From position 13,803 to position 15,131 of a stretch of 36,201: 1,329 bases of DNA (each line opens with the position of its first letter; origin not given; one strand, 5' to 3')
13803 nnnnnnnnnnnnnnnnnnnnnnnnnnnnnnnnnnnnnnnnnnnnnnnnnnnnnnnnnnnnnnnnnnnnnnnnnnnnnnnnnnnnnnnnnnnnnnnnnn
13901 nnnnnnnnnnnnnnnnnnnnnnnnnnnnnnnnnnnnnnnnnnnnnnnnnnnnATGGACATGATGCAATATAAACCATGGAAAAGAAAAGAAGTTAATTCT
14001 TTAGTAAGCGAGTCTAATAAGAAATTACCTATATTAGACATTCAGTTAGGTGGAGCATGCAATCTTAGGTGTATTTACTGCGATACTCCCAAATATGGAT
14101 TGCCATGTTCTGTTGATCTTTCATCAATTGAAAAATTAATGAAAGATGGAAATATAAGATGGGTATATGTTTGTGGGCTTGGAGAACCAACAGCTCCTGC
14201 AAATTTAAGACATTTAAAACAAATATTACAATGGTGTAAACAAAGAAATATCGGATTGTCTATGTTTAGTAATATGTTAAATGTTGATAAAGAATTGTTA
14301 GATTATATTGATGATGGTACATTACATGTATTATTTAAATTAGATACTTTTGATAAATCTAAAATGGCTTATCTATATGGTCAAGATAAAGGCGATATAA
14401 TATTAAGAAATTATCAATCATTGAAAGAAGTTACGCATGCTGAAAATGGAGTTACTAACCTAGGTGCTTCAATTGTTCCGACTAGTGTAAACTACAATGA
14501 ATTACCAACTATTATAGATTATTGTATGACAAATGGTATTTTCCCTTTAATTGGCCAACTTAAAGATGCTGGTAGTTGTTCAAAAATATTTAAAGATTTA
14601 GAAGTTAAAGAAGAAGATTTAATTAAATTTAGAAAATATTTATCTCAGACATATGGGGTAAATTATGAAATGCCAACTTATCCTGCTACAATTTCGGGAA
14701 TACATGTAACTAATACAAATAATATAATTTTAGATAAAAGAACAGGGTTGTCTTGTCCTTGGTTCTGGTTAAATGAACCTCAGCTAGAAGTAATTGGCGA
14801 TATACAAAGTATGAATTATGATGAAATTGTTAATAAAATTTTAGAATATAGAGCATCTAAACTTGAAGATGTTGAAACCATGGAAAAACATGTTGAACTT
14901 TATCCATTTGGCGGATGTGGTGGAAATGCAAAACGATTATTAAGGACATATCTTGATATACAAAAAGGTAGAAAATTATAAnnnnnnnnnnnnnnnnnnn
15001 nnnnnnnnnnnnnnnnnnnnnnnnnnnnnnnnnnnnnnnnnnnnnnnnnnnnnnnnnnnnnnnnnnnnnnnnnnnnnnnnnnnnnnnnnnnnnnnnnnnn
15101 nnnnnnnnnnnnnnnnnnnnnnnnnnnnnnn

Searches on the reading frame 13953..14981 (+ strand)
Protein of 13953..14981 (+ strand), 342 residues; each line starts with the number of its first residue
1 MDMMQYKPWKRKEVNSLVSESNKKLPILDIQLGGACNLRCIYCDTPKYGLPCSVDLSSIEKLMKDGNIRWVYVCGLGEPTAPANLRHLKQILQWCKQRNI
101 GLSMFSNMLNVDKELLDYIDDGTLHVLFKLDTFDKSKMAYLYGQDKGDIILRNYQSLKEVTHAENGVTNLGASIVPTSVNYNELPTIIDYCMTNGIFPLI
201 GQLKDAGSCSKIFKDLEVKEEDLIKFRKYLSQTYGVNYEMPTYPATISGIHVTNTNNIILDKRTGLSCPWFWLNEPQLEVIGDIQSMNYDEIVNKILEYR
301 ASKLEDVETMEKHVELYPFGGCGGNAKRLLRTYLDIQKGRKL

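Call 4: search_protein_families(library=pfam, proteins=[window:13953-14981:+], max_evalue=0.1)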
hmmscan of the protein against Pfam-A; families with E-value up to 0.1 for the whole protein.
window:13953-14981:+ (342 aa): 1 family
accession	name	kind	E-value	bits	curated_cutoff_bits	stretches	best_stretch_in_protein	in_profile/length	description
PF04055.27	Radical_SAM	-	1.8e-10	41.6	29.5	1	31-160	2-139/166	Radical SAM superfamily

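Call 5: search_protein_families(library=padloc, proteins=[window:13953-14981:+], max_evalue=0.1)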
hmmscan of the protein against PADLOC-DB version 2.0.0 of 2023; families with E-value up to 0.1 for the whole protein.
window:13953-14981:+ (342 aa): 1 family
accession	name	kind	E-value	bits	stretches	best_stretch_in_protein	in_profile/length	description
PDLC02903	pVip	-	3.5e-05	21.4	1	32-183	6-152/257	Viperins not associated with kinases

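Call 6: search_protein_families(library=ncbifam, proteins=[window:13953-14981:+], max_evalue=0.1)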
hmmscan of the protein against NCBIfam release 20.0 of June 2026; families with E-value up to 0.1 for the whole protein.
window:13953-14981:+ (342 aa): 23 families
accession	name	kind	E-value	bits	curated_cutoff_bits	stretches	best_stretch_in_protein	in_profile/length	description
TIGR04317.1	W_rSAM_matur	equivalog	3.4e-10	39.6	380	1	29-196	7-176/349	tungsten cofactor oxidoreductase radical SAM maturase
NF033640.1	N_Twi_rSAM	subfamily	1.8e-08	33.9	170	2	66-195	171-299/398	twitch domain-containing radical SAM protein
TIGR02666.1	moaA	equivalog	1.8e-07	30.5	284.05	1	24-196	8-185/336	GTP 3',8-cyclase MoaA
NF001199.0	PRK00164.2-1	equivalog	2.1e-07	30.4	231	1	22-204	8-189/308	GTP 3',8-cyclase MoaA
TIGR02668.1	moaA_archaeal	equivalog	2.4e-05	23.5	325.25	1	26-216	10-203/303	GTP 3',8-cyclase MoaA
TIGR03962.1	mycofact_rSAM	equivalog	3.9e-05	23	265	1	30-232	16-214/339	mycofactocin radical SAM maturase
TIGR04304.1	GeoRSP_SPASM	equivalog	0.00013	21.2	300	1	157-204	102-149/293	GeoRSP system SPASM domain protein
TIGR04349.1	rSAM_QueE_gams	hypoth_equivalog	0.00026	20.8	300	1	24-112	18-106/210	7-carboxy-7-deazaguanine synthase QueE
NF047865.1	rSAM_PapB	equivalog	0.00032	20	340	1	28-163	5-155/330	PapB family radical SAM/SPASM ranthipeptide maturase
TIGR04068.1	rSAM_ocin_clost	equivalog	0.00047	19.2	500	1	17-43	75-101/462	Cys-rich peptide radical SAM maturase CcpM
TIGR04403.1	rSAM_skfB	equivalog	0.0023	16.8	300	1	25-227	102-301/402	sporulation killing factor system radical SAM maturase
TIGR04311.1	rSAM_Geo_metal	subfamily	0.0032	16.6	400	1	33-196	10-179/423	radical SAM/SPASM family putative metalloenzyme maturase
TIGR04478.1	rSAM_YfkAB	equivalog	0.0039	16.5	250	1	5-136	6-141/363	radical SAM/CxCxxxxC motif protein YfkAB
TIGR02495.1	NrdG2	equivalog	0.0099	15.2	131.15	1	36-161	26-151/193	anaerobic ribonucleoside-triphosphate reductase activating protein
NF040899.1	ryptide_rSAM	equivalog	0.0099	14.6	600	1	16-104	89-186/464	radical SAM/SPASM ryptide class RiPP maturase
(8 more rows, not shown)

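Call 11: find_homologous_proteins(query=window:13953-14978:+, max_evalue=0.001)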
Query window:13953-14978:+ (342 aa): 223 proteins with E <= 0.001 among 1309 candidates; the best 120 are listed.
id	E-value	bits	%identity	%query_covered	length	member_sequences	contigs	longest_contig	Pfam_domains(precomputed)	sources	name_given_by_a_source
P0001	1.8e-219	746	92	100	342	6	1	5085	PF04055.28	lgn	-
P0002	1.5e-214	730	92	99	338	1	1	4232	PF04055.28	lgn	-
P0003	3.9e-212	722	90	100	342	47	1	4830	PF04055.28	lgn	-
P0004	2.4e-206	703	88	99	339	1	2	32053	PF04055.28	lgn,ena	-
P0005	1.6e-204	697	86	100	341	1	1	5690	PF04055.28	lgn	-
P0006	1.4e-202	690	85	99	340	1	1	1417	PF04055.28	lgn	-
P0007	1.8e-202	690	86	99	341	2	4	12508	PF04055.28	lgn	-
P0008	7.4e-202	688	86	99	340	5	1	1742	PF04055.28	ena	-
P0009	2.3e-201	686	83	100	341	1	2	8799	PF04055.28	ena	-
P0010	1.5e-199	680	85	99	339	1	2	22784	PF04055.28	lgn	-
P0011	2.4e-199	680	85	99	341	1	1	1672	PF04055.28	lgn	-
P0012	2.8e-199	679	83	99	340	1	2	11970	PF04055.28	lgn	-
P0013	9.4e-199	678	84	100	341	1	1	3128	PF04055.28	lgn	-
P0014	2.2e-198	676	82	100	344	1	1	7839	PF04055.28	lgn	-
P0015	5.0e-196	669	83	99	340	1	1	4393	PF04055.28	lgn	-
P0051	7.4e-154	530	65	98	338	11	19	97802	PF04055.28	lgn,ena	-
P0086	2.5e-132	459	56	98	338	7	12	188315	PF04055.28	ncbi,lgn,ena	-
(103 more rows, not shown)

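Call 13: find_related_loci(query=A1, collection=genome_contigs, flank=8000)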
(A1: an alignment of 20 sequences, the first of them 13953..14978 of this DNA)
Query A1 (342 aa) in genome_contigs; peptide patterns used: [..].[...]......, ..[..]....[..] (x = any residue, [..] = any of these).
66 stretches matched a pattern; 36 encode a relative of the query (tblastn E <= 1e-3); 36 distinct loci.
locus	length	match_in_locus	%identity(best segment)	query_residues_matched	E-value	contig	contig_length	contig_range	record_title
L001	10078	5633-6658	92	1-342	0e+0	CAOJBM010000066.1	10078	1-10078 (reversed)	MAG TPA_asm: uncultured Tenericutes bacterium isolate SRR19759446_bin.44_metawrap_v1.3_MAG genome assembly, contig: NODE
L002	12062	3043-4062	88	1-340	0e+0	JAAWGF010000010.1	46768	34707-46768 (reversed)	MAG: Bacilli bacterium isolate ABMPRH_31_1_2 SL341417_scaffold_2033, whole genome shotgun sequence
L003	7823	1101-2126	86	1-342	0e+0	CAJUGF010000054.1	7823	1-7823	MAG TPA_asm: uncultured Bacilli bacterium isolate MGBC134914 genome assembly, contig: MGBC134914.54, whole genome shotgu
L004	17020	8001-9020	86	1-340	0e+0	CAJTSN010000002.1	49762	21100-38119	MAG TPA_asm: uncultured Bacilli bacterium isolate MGBC111601 genome assembly, contig: MGBC111601.2, whole genome shotgun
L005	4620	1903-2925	81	1-341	0e+0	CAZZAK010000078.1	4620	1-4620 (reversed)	MAG TPA_asm: uncultured Clostridium sp. isolate SRP278969_co1_175 genome assembly, contig: NODE_30681_length_4620_cov_6.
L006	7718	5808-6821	81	1-338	0e+0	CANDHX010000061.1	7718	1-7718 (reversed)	MAG TPA_asm: uncultured Tenericutes bacterium isolate ERR6760088_bin.52_metawrap_v1.3_MAG genome assembly, contig: ERZ12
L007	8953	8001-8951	85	1-317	0e+0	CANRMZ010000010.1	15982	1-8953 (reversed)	MAG: uncultured Bacilli bacterium isolate Lapin-022__bin33 genome assembly, contig: Lapin-022__NODE_3591_length_15982_co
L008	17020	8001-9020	76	1-340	0e+0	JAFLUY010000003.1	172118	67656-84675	MAG: Erysipelotrichales bacterium isolate HAN091 Seq3, whole genome shotgun sequence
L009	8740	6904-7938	75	1-336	1e-180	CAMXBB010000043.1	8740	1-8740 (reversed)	MAG TPA_asm: uncultured Firmicutes bacterium isolate SRR14411261_bin.7_metawrap_v1.3_MAG genome assembly, contig: NODE.1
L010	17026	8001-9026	73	1-340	4e-180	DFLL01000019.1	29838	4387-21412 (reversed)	MAG TPA_asm: Bacillales bacterium UBA3620 UBA3620_contig_137, whole genome shotgun sequence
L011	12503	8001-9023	77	1-341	0e+0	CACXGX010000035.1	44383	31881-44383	MAG: uncultured Erysipelotrichaceae bacterium isolate RUG11250 genome assembly, contig: RUG11250_asm_35, whole genome sh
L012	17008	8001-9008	57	3-338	2e-138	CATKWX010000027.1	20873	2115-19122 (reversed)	MAG TPA_asm: uncultured Eubacteriales bacterium isolate MGG07965_1680015447 genome assembly, contig: ERR3199602_2337, wh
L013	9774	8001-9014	58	3-338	5e-136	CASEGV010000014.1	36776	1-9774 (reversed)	uncultured Mycoplasmatota bacterium isolate A2_L3_372372_idba_bin.42 genome assembly, contig: A2_L3_372372_idba_bin.42.f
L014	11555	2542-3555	57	3-338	1e-134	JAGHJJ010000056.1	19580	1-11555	MAG: Bacilli bacterium isolate MAG.7 k127_606396, whole genome shotgun sequence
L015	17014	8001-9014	57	3-338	2e-134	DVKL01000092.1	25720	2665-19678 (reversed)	MAG TPA_asm: Candidatus Faecimonas intestinavium isolate USAMLcec2-12447 USAMLcec2__C149214_L25720_SRR5280393, whole gen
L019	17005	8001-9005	57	3-337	6e-129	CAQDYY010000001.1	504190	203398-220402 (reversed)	MAG TPA_asm: uncultured Clostridia bacterium isolate MGBC121045 genome assembly, contig: MGBC121045.1, whole genome shot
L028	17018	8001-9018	56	3-336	2e-102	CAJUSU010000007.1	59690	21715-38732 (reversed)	MAG TPA_asm: uncultured Clostridia bacterium isolate MGBC166183 genome assembly, contig: MGBC166183.7, whole genome shot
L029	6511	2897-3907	41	3-330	4e-82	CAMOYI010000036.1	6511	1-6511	MAG: uncultured Tenericutes bacterium isolate SRR873609_bin.65_metaWRAP_v1.3_MAG genome assembly, contig: ERZ1756109_147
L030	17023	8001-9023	36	3-339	3e-73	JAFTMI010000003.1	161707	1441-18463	MAG: Oscillospiraceae bacterium isolate RGIG3949 Roe_deer_Cecum-3__c1683, whole genome shotgun sequence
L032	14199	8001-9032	33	6-342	3e-62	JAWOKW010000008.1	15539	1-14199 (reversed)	MAG: Candidatus Methanoperedens sp. isolate bin_184_1 c_000018190863, whole genome shotgun sequence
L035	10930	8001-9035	28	3-335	4e-47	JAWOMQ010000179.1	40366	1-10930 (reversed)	MAG: Bacteroidota bacterium isolate bin_71 c_000031440239, whole genome shotgun sequence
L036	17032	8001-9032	30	1-331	5e-47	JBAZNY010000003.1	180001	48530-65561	MAG: Bdellovibrionales bacterium isolate SO_2017_LW4_81 scaffold_263_c1_LW137-91_2017, whole genome shotgun sequence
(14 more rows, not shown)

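Call 24: search_solved_structures(query=A1, max_evalue=0.01, show_alignments=2)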
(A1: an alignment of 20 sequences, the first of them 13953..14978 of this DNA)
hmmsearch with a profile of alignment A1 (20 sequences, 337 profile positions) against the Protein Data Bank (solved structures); distinct sequences matched with E-value up to 0.01: 1.
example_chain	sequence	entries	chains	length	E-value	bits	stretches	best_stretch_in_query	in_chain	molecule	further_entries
6efn_A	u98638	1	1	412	7.9e-06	28.2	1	21-225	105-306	Sporulation killing factor maturation protein SkfB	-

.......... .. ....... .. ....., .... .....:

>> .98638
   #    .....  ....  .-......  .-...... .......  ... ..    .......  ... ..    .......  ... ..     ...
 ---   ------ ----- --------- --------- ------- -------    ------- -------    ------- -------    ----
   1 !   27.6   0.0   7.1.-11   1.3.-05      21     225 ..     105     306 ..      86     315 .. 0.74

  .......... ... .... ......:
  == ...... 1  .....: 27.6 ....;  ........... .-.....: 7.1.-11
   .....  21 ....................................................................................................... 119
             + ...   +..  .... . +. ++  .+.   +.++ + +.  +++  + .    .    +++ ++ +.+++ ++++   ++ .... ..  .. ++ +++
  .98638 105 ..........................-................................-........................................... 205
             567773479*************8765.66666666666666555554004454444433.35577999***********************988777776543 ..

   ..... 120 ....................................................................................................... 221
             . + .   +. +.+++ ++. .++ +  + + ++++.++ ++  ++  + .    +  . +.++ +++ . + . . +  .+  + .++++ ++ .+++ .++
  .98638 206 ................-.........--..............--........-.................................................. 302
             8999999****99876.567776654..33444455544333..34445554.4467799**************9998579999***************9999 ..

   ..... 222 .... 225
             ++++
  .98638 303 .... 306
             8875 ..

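Call 29: predict_structure(alignment_id=A1)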
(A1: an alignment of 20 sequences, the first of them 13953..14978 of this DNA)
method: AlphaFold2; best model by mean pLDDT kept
length: 342 residues; sequences in the alignment: 20
mean_pLDDT: 90.5   pTM: 0.91
mean pLDDT of the five models: 90.5, 87.8, 87.4, 87.0, 86.1
residues with pLDDT >= 90: 242; 70-90: 81; 50-70: 19; < 50: 0
segments of 3 or more residues with pLDDT < 50: none
pLDDT, mean of each block of 10 residues (from residue 1): 86 93 95 71 64 85 93 84 90 97 92 97 96 95 90 96 94 95 96 95 83 91 91 90 94 93 92 89 97 98 96 87 87 90 67
secondary structure, 60 per line:
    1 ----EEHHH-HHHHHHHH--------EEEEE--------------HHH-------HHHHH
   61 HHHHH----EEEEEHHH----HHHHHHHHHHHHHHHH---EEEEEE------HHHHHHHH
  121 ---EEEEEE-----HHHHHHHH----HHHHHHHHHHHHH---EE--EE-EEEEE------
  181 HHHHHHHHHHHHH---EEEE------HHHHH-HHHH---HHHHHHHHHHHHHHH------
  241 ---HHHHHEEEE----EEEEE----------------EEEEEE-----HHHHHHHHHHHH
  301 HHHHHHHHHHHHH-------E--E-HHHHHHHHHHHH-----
elements in order: H11-18 E27-31 H56-65 E70-74 H82-97 E101-106 H113-120 E124-129 H135-142 H147-159 E170-174 H181-193 E197-200 H207-211 H213-216 H220-234 H244-248 E249-252 E257-261 E278-283 H289-313 H326-337

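Call 33: fold_search(model_id=the predicted structure, library=pdb)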
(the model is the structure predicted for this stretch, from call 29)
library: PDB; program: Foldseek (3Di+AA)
matches with E <= 10: 1643; with E <= 0.001: 89
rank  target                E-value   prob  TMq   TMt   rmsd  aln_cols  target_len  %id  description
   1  5v1s_B                1.2e-10  1.00  0.53  0.44   7.2       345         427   16  Crystal structure of Streptococcus suis SuiB bound to S-adenosylmethionine (released 2017-08-30)
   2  5v1q_A                1.3e-10  1.00  0.54  0.44   5.4       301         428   15  Crystal structure of Streptococcus suis SuiB (released 2017-08-30)
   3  5v1t_A                1.7e-10  1.00  0.56  0.44   5.7       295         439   16  Crystal structure of Streptococcus suis SuiB bound to precursor peptide SuiA (released 2017-08-30)
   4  5v1s_A                2.0e-10  1.00  0.56  0.46   5.3       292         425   15  Crystal structure of Streptococcus suis SuiB bound to S-adenosylmethionine (released 2017-08-30)
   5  5v1q_B                2.2e-10  1.00  0.55  0.44   6.3       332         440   16  Crystal structure of Streptococcus suis SuiB (released 2017-08-30)
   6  6efn                  2.7e-10  1.00  0.61  0.55   4.3       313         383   16  Structure of a RiPP maturase, SkfB (released 2018-10-24)
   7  4k39_B                8.8e-10  1.00  0.54  0.52   7.2       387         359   16  Native anSMEcpe with bound AdoMet and Cp18Cys peptide (released 2013-05-08)
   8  4k38_A                2.1e-09  1.00  0.56  0.53   7.3       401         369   15  Native anSMEcpe with bound AdoMet and Kp18Cys peptide (released 2013-05-08)
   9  4k39_A                2.7e-09  1.00  0.57  0.54   6.9       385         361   17  Native anSMEcpe with bound AdoMet and Cp18Cys peptide (released 2013-05-08)
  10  4k38_B                3.4e-09  1.00  0.56  0.53   7.3       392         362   16  Native anSMEcpe with bound AdoMet and Kp18Cys peptide (released 2013-05-08)
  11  4k36_A                3.7e-09  1.00  0.48  0.44   9.4       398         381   15  His6 tagged anSMEcpe with bound AdoMet (released 2013-05-08)
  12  4k37_B                3.9e-09  1.00  0.56  0.53   7.1       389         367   15  Native anSMEcpe with bound AdoMet (released 2013-05-08)
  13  4k37_A                4.4e-09  1.00  0.56  0.53   7.1       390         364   15  Native anSMEcpe with bound AdoMet (released 2013-05-08)
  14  4k36_B                4.9e-09  1.00  0.48  0.46   9.3       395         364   15  His6 tagged anSMEcpe with bound AdoMet (released 2013-05-08)
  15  6q2q_B                6.2e-09  1.00  0.58  0.67   5.2       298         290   13  Crystal structure of mouse viperin bound to uridine triphosphate and S-adenosylhomocysteine (released 2020-01-22)
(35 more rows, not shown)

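Call 36: search_protein_families(library=pfam, alignment_id=A3, max_evalue=0.00001)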
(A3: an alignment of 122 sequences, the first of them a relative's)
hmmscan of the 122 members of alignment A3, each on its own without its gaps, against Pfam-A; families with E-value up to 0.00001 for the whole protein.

A. member 1, L001:4126-4815:+ (230 aa): 3 families
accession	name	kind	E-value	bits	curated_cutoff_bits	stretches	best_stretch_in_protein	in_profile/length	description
PF00106.31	adh_short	-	2.1e-49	168.1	26.6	1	4-191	1-193/195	short chain dehydrogenase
PF13561.12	adh_short_C2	-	8.7e-31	107.7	27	1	13-190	6-186/236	Enoyl-(Acyl carrier protein) reductase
PF08659.16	KR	-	1.4e-09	38.5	22.6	1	6-119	3-125/180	KR domain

B. families by the number of members that match (of 122 scanned): 99 families (the first 25 are shown)
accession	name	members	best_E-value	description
PF01076.25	Mob_Pre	5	6.4e-39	Plasmid recombination enzyme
PF13649.12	Methyltransf_25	5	5.1e-18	Methyltransferase domain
PF08241.18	Methyltransf_11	5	7e-18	Methyltransferase domain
PF13489.12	Methyltransf_23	5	5e-15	Methyltransferase domain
PF08242.18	Methyltransf_12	5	3e-13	Methyltransferase domain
PF13847.12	Methyltransf_31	4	7.9e-14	Methyltransferase domain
PF00583.31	Acetyltransf_1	4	1.3e-13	Acetyltransferase (GNAT) family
PF13561.12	adh_short_C2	3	1.5e-56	Enoyl-(Acyl carrier protein) reductase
PF00106.31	adh_short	3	4e-53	short chain dehydrogenase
PF08659.16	KR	3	8.6e-14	KR domain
PF03848.20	TehB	3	4.5e-11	Tellurite resistance protein TehB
PF13508.13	Acetyltransf_7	3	1.2e-10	Acetyltransferase (GNAT) domain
PF05401.17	NodS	3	4.3e-07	Nodulation protein S (NodS)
PF01136.24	Peptidase_U32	2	1.1e-44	Peptidase family U32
PF02773.21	S-AdoMet_synt_C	2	1.5e-38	S-adenosylmethionine synthetase, C-terminal domain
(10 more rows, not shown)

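Call 37: search_protein_families(library=padloc, alignment_id=A3, max_evalue=1e-8)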
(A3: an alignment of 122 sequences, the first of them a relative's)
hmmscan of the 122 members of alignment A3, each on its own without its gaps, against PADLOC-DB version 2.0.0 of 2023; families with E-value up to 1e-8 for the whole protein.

A. member 1, L001:4126-4815:+ (230 aa): 0 families

B. families by the number of members that match (of 122 scanned): 174 families (the first 25 are shown)
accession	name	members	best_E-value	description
PDLC04134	mad2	5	1.2e-19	mads_2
PDLC04869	PDC-S05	3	4.1e-84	-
PDLC04856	PDC-S05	3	3.4e-47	-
PDLC04849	PDC-S05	3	1.6e-33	-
PDLC04807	PDC-S02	2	1.9e-70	-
PDLC04820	PDC-S02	2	8.4e-60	-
PDLC04879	PDC-S05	2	1.7e-44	-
PDLC04822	PDC-S02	2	6.3e-44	-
PDLC04803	PDC-S02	2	1.2e-41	-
PDLC04795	PDC-S02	2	4.1e-37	-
PDLC04831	PDC-S02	2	1.9e-36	-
PDLC04810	PDC-S02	2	3.7e-33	-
PDLC04802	PDC-S02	2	5.4e-27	-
PDLC04823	PDC-S02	2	6.6e-18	-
PDLC04899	PDC-S07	2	2.7e-14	-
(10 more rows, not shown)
